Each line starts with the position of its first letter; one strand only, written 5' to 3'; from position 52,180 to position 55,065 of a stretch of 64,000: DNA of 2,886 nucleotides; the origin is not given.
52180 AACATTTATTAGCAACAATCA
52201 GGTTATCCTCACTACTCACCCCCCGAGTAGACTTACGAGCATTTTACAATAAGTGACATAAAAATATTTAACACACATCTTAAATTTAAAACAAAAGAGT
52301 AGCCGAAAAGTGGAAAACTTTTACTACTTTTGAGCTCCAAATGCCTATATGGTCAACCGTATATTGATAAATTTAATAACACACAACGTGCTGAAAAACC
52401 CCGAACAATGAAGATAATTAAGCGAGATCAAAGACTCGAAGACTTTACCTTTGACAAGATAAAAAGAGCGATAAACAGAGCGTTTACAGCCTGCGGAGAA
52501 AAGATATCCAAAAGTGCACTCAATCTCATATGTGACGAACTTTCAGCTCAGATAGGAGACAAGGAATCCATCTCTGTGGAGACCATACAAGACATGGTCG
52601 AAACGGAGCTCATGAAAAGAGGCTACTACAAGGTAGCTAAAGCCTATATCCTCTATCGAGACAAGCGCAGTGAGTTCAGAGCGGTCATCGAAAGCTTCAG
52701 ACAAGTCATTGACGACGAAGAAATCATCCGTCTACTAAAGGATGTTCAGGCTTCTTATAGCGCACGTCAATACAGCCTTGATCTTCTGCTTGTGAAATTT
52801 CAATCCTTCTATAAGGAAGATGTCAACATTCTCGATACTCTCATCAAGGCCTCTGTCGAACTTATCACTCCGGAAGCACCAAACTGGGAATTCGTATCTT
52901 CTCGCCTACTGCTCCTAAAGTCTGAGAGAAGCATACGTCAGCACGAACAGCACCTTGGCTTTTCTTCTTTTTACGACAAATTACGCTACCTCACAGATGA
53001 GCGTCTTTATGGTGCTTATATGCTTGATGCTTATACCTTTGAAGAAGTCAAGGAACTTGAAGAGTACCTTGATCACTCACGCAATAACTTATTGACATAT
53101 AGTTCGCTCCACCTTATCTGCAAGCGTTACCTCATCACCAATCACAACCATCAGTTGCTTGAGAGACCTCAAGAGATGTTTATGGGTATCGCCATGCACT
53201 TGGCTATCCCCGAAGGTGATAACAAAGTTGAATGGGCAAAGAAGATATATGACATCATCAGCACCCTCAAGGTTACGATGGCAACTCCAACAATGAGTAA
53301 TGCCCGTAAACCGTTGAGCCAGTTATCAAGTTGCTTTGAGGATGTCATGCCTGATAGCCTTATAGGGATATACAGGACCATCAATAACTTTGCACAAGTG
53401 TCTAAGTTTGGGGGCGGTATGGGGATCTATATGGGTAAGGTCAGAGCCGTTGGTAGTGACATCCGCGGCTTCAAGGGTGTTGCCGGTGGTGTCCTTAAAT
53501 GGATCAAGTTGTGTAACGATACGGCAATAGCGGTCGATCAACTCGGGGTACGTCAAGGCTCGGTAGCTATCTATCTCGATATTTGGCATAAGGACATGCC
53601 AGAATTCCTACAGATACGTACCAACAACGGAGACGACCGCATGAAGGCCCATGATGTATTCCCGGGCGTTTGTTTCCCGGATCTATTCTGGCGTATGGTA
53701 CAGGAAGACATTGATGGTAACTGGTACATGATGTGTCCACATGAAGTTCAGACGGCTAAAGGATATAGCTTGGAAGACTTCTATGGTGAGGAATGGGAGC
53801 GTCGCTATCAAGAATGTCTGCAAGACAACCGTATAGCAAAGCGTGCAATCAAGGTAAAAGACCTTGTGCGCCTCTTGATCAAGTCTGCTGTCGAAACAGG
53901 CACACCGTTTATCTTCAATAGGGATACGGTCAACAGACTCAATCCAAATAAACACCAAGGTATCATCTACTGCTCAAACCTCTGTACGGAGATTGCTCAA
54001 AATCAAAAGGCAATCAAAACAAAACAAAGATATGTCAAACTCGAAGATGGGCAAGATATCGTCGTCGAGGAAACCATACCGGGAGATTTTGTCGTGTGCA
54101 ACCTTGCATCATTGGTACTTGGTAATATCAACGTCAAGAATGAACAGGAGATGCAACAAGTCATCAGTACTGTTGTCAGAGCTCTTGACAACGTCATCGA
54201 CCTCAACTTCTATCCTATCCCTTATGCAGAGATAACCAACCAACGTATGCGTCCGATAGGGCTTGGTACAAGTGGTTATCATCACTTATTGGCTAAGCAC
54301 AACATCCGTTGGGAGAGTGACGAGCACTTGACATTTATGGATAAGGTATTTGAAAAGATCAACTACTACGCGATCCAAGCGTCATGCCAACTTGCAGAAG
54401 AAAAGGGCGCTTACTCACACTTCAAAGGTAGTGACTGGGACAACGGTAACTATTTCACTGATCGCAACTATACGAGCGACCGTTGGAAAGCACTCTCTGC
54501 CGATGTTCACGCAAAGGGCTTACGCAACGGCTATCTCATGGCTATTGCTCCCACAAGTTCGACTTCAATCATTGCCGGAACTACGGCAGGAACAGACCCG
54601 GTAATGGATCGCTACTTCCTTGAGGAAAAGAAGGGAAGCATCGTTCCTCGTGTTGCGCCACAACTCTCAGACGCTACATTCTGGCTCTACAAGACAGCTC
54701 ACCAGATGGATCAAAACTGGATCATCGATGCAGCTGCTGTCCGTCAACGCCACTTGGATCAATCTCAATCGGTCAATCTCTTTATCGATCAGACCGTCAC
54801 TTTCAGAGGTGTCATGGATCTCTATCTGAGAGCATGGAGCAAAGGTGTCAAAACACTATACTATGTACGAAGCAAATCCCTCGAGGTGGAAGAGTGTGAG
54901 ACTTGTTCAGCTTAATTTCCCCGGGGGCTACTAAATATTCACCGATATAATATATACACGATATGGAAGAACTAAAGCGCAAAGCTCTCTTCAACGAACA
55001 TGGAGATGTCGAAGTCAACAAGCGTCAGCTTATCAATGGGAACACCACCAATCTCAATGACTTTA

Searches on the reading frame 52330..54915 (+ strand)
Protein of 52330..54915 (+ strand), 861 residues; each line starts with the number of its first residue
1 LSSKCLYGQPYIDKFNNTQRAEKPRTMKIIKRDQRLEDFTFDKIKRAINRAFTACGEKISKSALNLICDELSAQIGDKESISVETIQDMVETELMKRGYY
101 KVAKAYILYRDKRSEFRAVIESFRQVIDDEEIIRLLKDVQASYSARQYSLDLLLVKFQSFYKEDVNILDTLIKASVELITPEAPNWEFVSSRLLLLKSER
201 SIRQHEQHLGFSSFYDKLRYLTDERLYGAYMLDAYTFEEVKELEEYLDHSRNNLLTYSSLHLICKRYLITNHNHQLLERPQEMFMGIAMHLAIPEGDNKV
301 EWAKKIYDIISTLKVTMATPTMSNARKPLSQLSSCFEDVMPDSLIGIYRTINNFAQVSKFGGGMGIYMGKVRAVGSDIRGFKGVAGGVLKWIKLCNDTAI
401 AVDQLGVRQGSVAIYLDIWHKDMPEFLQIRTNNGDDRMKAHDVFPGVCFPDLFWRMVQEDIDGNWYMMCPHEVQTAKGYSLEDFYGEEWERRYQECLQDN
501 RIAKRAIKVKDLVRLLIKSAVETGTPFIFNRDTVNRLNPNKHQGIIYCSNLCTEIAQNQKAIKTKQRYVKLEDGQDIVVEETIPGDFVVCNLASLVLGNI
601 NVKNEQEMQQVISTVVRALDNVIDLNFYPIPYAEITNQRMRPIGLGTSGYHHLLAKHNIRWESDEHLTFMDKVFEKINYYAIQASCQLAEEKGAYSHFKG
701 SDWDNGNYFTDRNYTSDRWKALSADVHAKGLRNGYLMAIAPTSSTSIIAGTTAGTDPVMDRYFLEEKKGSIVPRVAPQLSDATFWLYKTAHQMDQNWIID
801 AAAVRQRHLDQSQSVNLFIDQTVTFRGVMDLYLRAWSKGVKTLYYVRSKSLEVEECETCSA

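Call 41: search_protein_families(library=pfam, proteins=[window:52330-54915:+], max_evalue=0.001)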
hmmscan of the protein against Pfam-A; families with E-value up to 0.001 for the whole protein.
window:52330-54915:+ (861 aa): 4 families
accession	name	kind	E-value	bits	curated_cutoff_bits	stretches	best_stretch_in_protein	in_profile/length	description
PF02867.20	Ribonuc_red_lgC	-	1.2e-160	536.1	23.9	1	333-846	1-523/523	Ribonucleotide reductase, barrel domain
PF03477.21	ATP-cone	-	2e-23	83.2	25.8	1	27-115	1-88/88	ATP cone domain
PF00317.26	Ribonuc_red_lgN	-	6e-22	77.9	28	1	254-329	2-76/77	Ribonucleotide reductase, all-alpha domain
PF08343.15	RNR_N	-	8.6e-05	22.9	29.4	1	209-248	39-78/82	Ribonucleotide reductase N-terminal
